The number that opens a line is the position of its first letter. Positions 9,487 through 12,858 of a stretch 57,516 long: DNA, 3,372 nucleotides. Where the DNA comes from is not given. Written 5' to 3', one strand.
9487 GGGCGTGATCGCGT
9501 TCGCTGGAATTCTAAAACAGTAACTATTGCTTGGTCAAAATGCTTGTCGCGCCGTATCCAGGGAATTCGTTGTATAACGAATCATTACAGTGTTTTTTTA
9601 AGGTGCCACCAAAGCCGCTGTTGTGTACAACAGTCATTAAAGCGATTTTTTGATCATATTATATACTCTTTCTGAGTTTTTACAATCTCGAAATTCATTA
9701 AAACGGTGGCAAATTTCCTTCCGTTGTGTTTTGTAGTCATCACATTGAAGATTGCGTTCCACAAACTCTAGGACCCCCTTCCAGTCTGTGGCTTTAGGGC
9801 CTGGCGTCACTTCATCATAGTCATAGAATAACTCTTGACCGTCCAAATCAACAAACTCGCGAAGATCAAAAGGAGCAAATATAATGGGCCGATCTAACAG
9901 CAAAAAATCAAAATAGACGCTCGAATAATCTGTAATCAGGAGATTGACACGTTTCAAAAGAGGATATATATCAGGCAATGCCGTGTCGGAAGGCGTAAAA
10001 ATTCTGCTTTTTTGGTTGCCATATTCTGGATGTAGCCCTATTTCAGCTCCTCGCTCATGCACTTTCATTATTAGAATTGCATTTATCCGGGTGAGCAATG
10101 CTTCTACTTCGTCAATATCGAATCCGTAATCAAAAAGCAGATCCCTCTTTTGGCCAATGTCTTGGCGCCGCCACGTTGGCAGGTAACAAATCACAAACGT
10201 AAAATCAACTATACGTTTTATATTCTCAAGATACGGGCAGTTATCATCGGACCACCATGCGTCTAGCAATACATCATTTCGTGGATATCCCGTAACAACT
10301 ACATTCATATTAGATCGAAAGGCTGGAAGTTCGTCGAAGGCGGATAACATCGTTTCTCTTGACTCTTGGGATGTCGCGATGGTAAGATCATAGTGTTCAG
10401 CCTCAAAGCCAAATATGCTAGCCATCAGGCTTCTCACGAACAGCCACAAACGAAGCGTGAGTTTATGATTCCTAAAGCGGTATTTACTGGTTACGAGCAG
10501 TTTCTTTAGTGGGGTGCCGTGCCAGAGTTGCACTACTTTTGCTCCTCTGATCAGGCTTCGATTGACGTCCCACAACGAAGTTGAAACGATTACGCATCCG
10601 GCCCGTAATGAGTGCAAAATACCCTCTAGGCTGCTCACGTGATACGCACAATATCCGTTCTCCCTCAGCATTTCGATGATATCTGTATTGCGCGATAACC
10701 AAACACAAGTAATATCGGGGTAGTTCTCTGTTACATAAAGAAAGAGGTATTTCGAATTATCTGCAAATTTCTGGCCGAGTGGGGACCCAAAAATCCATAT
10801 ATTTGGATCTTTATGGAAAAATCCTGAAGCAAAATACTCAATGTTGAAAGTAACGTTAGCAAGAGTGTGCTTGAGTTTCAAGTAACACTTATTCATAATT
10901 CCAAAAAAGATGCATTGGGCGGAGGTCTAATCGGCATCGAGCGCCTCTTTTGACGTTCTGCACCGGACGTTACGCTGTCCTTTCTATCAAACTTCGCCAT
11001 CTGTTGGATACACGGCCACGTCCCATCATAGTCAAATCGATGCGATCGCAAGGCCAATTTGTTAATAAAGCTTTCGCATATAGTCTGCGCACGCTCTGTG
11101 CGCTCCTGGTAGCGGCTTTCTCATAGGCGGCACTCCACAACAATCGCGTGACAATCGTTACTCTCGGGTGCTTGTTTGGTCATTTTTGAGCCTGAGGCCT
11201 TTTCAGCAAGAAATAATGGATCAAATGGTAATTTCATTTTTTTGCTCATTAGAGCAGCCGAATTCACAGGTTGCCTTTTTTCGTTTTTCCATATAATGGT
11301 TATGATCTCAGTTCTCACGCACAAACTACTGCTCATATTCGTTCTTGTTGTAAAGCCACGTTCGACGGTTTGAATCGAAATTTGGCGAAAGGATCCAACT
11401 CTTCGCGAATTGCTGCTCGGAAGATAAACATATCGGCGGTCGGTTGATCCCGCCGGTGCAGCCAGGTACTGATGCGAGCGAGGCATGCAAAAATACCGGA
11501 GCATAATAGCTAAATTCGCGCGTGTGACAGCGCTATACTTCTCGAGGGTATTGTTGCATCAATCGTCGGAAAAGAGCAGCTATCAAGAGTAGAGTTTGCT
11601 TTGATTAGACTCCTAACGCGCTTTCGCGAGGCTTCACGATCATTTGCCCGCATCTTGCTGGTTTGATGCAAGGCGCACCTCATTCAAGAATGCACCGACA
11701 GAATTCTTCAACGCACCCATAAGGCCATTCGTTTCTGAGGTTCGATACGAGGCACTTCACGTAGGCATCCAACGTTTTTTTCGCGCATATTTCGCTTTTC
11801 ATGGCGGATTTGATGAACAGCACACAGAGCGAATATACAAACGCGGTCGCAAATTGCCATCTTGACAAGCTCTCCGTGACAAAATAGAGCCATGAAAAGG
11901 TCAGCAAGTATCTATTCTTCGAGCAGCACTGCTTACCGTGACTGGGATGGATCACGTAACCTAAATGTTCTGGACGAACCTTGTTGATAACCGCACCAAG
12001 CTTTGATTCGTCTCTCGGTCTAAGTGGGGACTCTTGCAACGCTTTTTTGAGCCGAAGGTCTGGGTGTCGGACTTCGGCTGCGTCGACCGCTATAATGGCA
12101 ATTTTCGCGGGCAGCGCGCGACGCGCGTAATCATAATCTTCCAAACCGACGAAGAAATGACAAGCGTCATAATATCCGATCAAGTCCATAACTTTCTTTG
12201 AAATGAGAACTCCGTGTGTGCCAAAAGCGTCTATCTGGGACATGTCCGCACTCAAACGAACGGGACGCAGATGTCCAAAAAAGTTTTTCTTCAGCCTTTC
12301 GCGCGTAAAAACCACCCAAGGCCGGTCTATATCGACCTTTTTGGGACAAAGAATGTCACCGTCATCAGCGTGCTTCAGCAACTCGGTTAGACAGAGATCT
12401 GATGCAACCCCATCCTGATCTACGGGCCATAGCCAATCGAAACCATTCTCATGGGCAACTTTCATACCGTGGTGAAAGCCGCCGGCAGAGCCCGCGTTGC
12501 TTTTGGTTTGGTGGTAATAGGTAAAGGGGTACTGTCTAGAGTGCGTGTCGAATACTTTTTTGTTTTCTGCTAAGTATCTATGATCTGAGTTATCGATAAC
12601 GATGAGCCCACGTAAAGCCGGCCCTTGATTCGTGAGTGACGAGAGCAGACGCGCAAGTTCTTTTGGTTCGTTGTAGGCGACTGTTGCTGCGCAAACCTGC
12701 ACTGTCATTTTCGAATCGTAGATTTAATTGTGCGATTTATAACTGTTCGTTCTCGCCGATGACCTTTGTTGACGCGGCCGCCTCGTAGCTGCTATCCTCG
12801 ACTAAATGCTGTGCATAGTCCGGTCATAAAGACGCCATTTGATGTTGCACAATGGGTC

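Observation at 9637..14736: Teichoic-acid-like polyol-phosphate module (TagF-like + LicC-like + FAD G3P-dehydrogenase-like) in an archaeon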

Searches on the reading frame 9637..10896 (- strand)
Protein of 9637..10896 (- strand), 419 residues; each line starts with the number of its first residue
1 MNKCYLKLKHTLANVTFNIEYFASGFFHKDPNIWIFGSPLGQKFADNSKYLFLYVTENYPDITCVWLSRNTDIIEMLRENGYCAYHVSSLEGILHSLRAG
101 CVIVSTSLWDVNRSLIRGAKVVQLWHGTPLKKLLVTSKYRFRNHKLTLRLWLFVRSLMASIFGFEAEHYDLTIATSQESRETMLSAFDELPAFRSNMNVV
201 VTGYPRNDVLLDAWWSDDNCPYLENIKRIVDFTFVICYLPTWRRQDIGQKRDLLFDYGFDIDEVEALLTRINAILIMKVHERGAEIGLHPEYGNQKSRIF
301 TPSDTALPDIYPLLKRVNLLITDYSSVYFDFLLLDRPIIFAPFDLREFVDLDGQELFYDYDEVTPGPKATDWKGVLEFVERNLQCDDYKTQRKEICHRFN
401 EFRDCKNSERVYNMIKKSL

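Call 3: search_protein_families(library=pfam, proteins=[window:9637-10896:-], max_evalue=0.01)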
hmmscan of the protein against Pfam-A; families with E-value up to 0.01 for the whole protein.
window:9637-10896:- (419 aa): 1 family
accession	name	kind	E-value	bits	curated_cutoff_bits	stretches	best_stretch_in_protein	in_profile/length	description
PF04464.20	Glyphos_transf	-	1.5e-55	189.1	22.1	1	28-416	10-366/367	CDP-Glycerol:Poly(glycerophosphate) glycerophosphotransferase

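Call 4: search_protein_families(library=ncbifam, proteins=[window:9637-10896:-], max_evalue=0.01)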
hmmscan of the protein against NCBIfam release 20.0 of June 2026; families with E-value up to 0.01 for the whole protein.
window:9637-10896:- (419 aa): 3 families
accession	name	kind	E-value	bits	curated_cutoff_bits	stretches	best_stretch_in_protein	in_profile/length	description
NF041712.1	techglyph_taseTarF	equivalog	3.5e-31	108.6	550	1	7-415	7-386/388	teichoic acid glycerol-phosphate transferase TarF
NF041713.1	Tar_polymTarL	equivalog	1.5e-14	53.5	1000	1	196-413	351-557/562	teichoic acid ribitol-phosphate polymerase TarL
NF041711.1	TagprimaseTarB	equivalog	0.00097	18.5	500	1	313-380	264-329/362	teichoic acid glycerol-phosphate primase TarB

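Call 12: search_solved_structures(query=window:9637-10896:-, max_evalue=0.001, show_alignments=2)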
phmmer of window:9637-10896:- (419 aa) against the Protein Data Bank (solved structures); distinct sequences matched with E-value up to 0.001: 5.
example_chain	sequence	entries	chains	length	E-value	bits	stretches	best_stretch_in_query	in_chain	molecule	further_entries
3l7i_A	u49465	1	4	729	3.2e-21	78.7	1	31-415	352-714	Teichoic acid biosynthesis protein F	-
3l7m_A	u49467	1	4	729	6.2e-21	77.8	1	31-415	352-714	Teichoic acid biosynthesis protein F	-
3l7j_A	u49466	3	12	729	3.1e-20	75.5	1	31-415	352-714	Teichoic acid biosynthesis protein F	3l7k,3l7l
8va1_A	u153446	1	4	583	2.3e-13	52.9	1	179-412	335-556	Teichoic acid ribitol-phosphate polymerase TarL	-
8qoy_A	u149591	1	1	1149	4.5e-06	28.8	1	27-349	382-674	TagF-like capsule polymerase Cps3D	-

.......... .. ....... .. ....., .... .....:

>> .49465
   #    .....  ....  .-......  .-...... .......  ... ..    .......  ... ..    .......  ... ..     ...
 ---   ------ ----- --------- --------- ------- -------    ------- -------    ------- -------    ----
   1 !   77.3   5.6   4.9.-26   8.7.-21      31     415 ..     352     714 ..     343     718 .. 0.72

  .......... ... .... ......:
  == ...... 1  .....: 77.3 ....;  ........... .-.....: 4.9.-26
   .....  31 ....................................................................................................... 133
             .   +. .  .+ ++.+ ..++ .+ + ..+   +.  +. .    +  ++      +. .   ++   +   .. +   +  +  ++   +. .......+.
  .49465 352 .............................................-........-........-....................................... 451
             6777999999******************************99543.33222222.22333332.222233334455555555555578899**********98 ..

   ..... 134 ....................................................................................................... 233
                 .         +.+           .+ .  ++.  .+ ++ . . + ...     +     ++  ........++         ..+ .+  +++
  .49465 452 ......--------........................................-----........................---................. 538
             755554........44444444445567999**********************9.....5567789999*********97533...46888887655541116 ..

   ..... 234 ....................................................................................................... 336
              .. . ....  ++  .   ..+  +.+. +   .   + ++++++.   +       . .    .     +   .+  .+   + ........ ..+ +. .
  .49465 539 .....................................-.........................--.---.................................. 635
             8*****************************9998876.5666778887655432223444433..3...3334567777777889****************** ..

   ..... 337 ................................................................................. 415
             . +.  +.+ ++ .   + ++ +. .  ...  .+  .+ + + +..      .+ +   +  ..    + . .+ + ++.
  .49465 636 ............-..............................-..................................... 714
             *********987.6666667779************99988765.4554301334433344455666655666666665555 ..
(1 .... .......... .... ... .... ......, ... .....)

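Call 65: find_homologous_proteins(query=window:9637-10896:-)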
Query window:9637-10896:- (419 aa): 5820 proteins with E <= 0.001 among 7757 candidates; the best 120 are listed.
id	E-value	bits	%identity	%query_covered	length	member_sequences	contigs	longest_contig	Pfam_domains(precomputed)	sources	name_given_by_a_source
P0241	2.0e-268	908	91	100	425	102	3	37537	PF04464.21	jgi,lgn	jgi:CDP-glycerol glycerophosphotransferase (TagB/SpsB family)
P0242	2.1e-267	905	92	100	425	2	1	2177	PF04464.21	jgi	jgi:CDP-glycerol glycerophosphotransferase (TagB/SpsB family)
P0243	1.4e-266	902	91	100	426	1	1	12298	PF04464.21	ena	-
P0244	2.9e-264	894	91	100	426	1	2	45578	PF04464.21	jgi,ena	-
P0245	1.0e-259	879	90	100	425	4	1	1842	PF04464.21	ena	-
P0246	2.0e-257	872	89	100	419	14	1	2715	PF04464.21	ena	-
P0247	3.1e-254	861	87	100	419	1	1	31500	PF04464.21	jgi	jgi:CDP-glycerol glycerophosphotransferase (TagB/SpsB family)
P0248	7.3e-249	844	86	100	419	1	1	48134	PF04464.21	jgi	jgi:CDP-glycerol glycerophosphotransferase (TagB/SpsB family)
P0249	9.6e-245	830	84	100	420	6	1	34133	PF04464.21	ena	-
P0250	6.9e-224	761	78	100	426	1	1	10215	PF04464.21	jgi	jgi:CDP-glycerol glycerophosphotransferase (TagB/SpsB family)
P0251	8.8e-224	761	79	100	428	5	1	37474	PF04464.21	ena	-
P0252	2.5e-220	750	79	99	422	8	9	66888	PF04464.21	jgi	jgi:CDP-glycerol glycerophosphotransferase (TagB/SpsB family)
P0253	1.1e-161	556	92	63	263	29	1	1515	PF04464.21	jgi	jgi:CDP-glycerol glycerophosphotransferase (TagB/SpsB family)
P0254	1.6e-141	490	83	62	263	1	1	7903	PF04464.21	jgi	jgi:CDP-glycerol glycerophosphotransferase (TagB/SpsB family)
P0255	1.7e-139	483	93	54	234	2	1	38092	PF04464.21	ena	-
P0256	8.1e-122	425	51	96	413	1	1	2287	PF02350.26,PF04464.21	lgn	-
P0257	5.0e-116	406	50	93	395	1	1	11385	PF04464.21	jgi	-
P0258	5.3e-113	396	48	100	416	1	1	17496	PF04464.21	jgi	jgi:CDP-glycerol glycerophosphotransferase (TagB/SpsB family)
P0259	2.3e-112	394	48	97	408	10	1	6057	PF04464.21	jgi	-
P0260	5.4e-112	393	48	96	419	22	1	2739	PF04464.21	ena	-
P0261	4.4e-111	390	50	95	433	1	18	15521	PF04464.21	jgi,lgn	-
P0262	4.7e-111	390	49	94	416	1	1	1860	PF04464.21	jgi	jgi:CDP-glycerol glycerophosphotransferase (TagB/SpsB family)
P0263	8.2e-110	386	49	94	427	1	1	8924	PF04464.21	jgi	jgi:CDP-glycerol glycerophosphotransferase (TagB/SpsB family)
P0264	1.1e-109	385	48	97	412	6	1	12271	PF04464.21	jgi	-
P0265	1.2e-109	385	49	94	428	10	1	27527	PF04464.21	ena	-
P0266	1.7e-109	384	49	94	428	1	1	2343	PF04464.21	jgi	jgi:CDP-glycerol glycerophosphotransferase (TagB/SpsB family)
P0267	2.3e-109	384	49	94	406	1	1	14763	PF04464.21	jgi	jgi:CDP-glycerol glycerophosphotransferase (TagB/SpsB family)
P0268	7.5e-109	382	49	94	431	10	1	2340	PF04464.21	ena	-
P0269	1.3e-108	382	49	94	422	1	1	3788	PF04464.21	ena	-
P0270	4.4e-108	380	47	97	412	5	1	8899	PF04464.21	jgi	jgi:CDP-glycerol glycerophosphotransferase (TagB/SpsB family)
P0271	5.3e-108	380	48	97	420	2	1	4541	PF04464.21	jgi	jgi:CDP-glycerol glycerophosphotransferase (TagB/SpsB family)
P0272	6.9e-108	379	48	97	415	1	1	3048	PF04464.21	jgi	-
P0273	7.3e-108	379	49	94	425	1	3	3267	PF04464.21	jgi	jgi:CDP-glycerol glycerophosphotransferase (TagB/SpsB family)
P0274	1.5e-107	378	48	97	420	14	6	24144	PF04464.21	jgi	jgi:CDP-glycerol glycerophosphotransferase (TagB/SpsB family)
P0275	1.6e-107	378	47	98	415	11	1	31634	PF04464.21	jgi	-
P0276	4.8e-106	373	46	96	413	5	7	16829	PF04464.21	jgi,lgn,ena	-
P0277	6.4e-106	373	48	97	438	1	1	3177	PF04464.21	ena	-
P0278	1.2e-105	372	46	99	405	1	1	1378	PF04464.21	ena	-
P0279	4.1e-105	370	45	97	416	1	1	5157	PF04464.21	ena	-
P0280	5.2e-105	370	49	93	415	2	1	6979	PF04464.21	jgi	-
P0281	1.2e-104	369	46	94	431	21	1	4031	PF04464.21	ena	-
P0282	2.5e-104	367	45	95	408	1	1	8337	PF04464.21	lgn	-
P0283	4.3e-104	367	47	94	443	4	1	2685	PF04464.21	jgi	jgi:CDP-glycerol glycerophosphotransferase (TagB/SpsB family)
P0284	7.4e-104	366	46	96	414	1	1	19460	PF04464.21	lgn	-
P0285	8.2e-104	366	48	93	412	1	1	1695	PF04464.21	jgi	-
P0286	1.0e-103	366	45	95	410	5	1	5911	PF04464.21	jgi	-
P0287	1.2e-103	365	45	97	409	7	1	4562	PF04464.21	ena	-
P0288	1.8e-103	365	45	95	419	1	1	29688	PF04464.21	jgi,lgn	-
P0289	2.0e-103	364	46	95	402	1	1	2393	PF04464.21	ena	-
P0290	2.2e-103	364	45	97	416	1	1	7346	PF04464.21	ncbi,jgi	-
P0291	3.6e-103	364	46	93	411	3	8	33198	PF04464.21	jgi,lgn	-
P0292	1.1e-102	362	45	97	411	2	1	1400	PF04464.21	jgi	-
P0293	1.7e-102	361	45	95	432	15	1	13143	PF04464.21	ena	-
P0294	2.2e-102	361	45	98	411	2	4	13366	PF04464.21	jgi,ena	-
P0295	9.4e-102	359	47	95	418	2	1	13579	PF04464.21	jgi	-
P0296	3.4e-101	357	47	95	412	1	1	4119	PF04464.21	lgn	-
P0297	5.5e-101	356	45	98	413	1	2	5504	PF04464.21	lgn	-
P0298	7.5e-101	356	46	95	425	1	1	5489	PF04464.21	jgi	-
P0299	1.1e-100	355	46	95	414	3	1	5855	PF04464.21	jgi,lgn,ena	-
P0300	4.9e-100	353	45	97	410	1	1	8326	PF04464.21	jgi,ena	-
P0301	6.2e-100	353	43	97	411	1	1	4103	PF04464.21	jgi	jgi:CDP-glycerol glycerophosphotransferase (TagB/SpsB family)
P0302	1.6e-99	352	46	93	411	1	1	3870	PF04464.21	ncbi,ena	-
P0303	1.7e-99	352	46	95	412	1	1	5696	PF04464.21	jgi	-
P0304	3.2e-99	351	47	90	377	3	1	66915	PF04464.21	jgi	-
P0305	6.7e-98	346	47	95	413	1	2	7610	PF04464.21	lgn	-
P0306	6.8e-98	346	44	95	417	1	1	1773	PF04464.21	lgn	-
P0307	5.1e-97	343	44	95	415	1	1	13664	PF04464.21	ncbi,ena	-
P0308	9.0e-97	343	44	95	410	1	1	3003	PF04464.21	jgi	-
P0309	1.7e-96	342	44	99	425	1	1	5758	PF04464.21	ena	-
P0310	2.1e-96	341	43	96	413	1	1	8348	PF04464.21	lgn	-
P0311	2.2e-96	341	47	95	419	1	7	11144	PF04464.21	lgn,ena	-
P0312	3.9e-96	340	46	95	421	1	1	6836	PF04464.21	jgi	-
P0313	3.2e-94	334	46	93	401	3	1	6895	PF04464.21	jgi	-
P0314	5.2e-94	333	46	94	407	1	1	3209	PF04464.21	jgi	-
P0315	9.3e-94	333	42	98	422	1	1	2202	PF04464.21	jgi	jgi:CDP-glycerol glycerophosphotransferase (TagB/SpsB family)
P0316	2.6e-93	331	44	93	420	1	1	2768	PF04464.21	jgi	jgi:CDP-glycerol glycerophosphotransferase (TagB/SpsB family)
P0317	8.9e-93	329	42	100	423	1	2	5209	PF04464.21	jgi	jgi:CDP-glycerol glycerophosphotransferase (TagB/SpsB family)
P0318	1.4e-92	329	44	93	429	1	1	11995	PF04464.21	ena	-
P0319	1.6e-92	329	43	96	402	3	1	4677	PF04464.21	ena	-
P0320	2.2e-89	318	48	85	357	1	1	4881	PF04464.21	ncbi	-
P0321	3.2e-89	318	42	94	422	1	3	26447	PF04464.21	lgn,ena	-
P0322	4.1e-89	317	41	95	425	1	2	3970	PF04464.21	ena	-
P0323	6.7e-89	317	44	95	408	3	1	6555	PF04464.21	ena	-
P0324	8.0e-89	316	42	95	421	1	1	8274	PF04464.21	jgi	jgi:CDP-glycerol glycerophosphotransferase (TagB/SpsB family)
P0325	3.7e-88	314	42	95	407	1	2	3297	PF04464.21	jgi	-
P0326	3.7e-88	314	43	93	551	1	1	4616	PF01467.33,PF04464.21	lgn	-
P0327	9.4e-88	313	41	99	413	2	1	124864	PF04464.21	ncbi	-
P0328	4.0e-87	311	44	94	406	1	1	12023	PF04464.21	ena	-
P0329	1.5e-86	309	42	96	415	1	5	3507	PF04464.21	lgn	-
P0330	2.3e-86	308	41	92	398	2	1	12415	PF04464.21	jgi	-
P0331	7.0e-86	307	44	95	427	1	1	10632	PF04464.21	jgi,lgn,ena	-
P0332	4.7e-85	304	43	92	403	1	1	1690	PF04464.21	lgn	-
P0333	1.1e-84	303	43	93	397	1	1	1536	PF04464.21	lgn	-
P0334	1.2e-84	303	44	94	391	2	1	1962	PF02350.26,PF04464.21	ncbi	-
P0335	2.7e-84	301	42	98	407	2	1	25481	PF04464.21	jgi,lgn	-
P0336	3.1e-84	301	41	93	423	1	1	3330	PF04464.21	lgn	-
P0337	2.1e-83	299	41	93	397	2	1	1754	PF04464.21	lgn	-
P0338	4.2e-83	298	44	94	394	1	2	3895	PF04464.21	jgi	-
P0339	1.3e-82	296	39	95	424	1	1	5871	PF04464.21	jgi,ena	-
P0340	3.2e-82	295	42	94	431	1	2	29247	PF04464.21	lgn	-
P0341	9.2e-82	293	41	93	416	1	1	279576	PF04464.21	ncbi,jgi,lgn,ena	ncbi:MAG: CDP-glycerol glycerophosphotransferase family protein [Dehalococcoidales bacterium]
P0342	2.4e-81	292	46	78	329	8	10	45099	PF04464.21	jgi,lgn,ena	-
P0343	2.5e-80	288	44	79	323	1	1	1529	PF04464.21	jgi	-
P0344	5.5e-80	287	41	94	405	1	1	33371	PF04464.21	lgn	-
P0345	6.3e-80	287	46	78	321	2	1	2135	PF04464.21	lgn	-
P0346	9.1e-80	287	42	94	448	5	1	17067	PF04464.21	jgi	-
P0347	1.3e-79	286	39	95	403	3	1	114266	PF04464.21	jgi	-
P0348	7.0e-79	284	40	92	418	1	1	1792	PF04464.21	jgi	jgi:CDP-glycerol glycerophosphotransferase (TagB/SpsB family)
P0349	8.9e-79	283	39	100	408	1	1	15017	PF04464.21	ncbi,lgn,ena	-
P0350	9.1e-79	283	41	94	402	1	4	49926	PF04464.21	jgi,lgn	jgi:CDP-glycerol glycerophosphotransferase (TagB/SpsB family)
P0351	1.7e-78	282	40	94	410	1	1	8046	PF04464.21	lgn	-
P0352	2.2e-78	282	40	95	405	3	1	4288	PF04464.21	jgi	-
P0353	3.5e-77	278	40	93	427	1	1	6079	PF04464.21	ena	-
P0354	4.8e-77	278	44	82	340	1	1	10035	PF04464.21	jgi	-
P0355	1.7e-76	276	41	92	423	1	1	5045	PF04464.21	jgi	jgi:CDP-glycerol glycerophosphotransferase (TagB/SpsB family)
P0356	1.8e-76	276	38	97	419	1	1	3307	PF04464.21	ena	-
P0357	3.5e-76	275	39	93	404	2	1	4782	PF04464.21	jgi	-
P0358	6.1e-76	274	39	99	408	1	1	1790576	PF04464.21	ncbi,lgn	ncbi:CDP-glycerol glycerophosphotransferase family protein [Desulfurobacterium crinifex]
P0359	9.1e-76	273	38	98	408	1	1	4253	PF04464.21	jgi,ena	-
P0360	6.9e-74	267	37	95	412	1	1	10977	PF04464.21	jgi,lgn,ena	-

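Call 67: search_protein_families(library=pfam, proteins=[P0326], max_evalue=0.001)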
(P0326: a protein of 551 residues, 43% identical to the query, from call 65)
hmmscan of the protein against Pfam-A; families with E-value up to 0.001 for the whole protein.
P0326 (551 aa): 2 families
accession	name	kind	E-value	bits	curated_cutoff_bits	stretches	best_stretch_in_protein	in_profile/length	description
PF04464.20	Glyphos_transf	-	1.6e-65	221.9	22.1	1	183-548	3-365/367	CDP-Glycerol:Poly(glycerophosphate) glycerophosphotransferase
PF01467.32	CTP_transf_like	-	3.4e-23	82.8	21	1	17-135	1-131/133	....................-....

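Call 69: search_protein_families(library=ncbifam, proteins=[P0326], max_evalue=0.001)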
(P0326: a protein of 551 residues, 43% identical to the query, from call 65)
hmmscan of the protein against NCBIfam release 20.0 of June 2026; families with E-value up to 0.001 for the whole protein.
P0326 (551 aa): 12 families
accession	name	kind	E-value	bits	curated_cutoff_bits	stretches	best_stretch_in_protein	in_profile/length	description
TIGR01518.1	g3p_cytidyltrns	equivalog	2.5e-55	185.9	165.4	1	16-137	1-124/125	glycerol-3-phosphate cytidylyltransferase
NF041712.1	techglyph_taseTarF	equivalog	1.2e-37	129.9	550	1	184-548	18-386/388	teichoic acid glycerol-phosphate transferase TarF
NF041713.1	Tar_polymTarL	equivalog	8.6e-23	80.8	1000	1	317-545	333-556/562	teichoic acid ribitol-phosphate polymerase TarL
TIGR00125.1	cyt_tran_rel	domain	4.8e-18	65.1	27.7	1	15-80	1-65/65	adenylyltransferase/cytidyltransferase family protein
TIGR02199.1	rfaE_dom_II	equivalog_domain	6.4e-16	58.5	181.5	1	10-110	8-109/144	D-glycero-beta-D-manno-heptose 1-phosphate adenylyltransferase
NF008454.0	PRK11316.1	equivalog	4.4e-12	45.3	521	1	5-109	332-437/475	bifunctional D-glycero-beta-D-manno-heptose-7-phosphate kinase/D-glycero-beta-D-manno-heptose 1-phosphate adenylyltransferase HldE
NF001985.0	PRK00777.1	subfamily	6.9e-11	42.5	104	1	12-74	3-65/157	pantetheine-phosphate adenylyltransferase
NF002250.0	PRK01170.1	subfamily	9.1e-08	31.9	489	1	15-73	2-59/322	bifunctional pantetheine-phosphate adenylyltransferase/NTP phosphatase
NF041124.1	CoaD_Thcocales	equivalog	3e-07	30.5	290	1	12-71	3-63/156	phosphopantetheine adenylyltransferase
TIGR01510.1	coaD_prev_kdtB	equivalog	1.4e-05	25.1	103.3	1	17-104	3-86/155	pantetheine-phosphate adenylyltransferase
NF041711.1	TagprimaseTarB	equivalog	1.8e-05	24.2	500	1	315-548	154-356/362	teichoic acid glycerol-phosphate primase TarB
NF004162.0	PRK05627.1-5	equivalog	4.1e-05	23.1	241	1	7-92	7-103/304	bifunctional riboflavin kinase/FAD synthetase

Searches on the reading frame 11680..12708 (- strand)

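Call 3: search_protein_families(library=pfam, proteins=[window:11680-12708:-], max_evalue=0.01)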
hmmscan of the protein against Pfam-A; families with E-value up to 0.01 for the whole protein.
window:11680-12708:- (342 aa): 2 families
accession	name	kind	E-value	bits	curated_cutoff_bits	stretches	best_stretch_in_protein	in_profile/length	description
PF00535.33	Glycos_transf_2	-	3.2e-14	53.7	23.3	1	9-139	4-130/168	Glycosyl transferase family 2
PF13641.12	Glyco_tranf_2_3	-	1.1e-06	29.3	27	1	10-215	8-211/230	Glycosyltransferase like family 2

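Call 4: search_protein_families(library=ncbifam, proteins=[window:11680-12708:-], max_evalue=0.01)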
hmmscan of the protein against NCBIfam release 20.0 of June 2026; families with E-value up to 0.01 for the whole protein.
window:11680-12708:- (342 aa): 2 families
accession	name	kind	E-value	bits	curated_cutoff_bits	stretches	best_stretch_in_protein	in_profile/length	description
NF050113.1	gal_furan_GlfT1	equivalog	3.3e-15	56.1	330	1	5-216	1-207/290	galactofuranosyltransferase GlfT1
TIGR01556.1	rhamnosyltran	subfamily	1.7e-06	27.5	200.55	1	11-215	2-200/281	rhamnosyltransferase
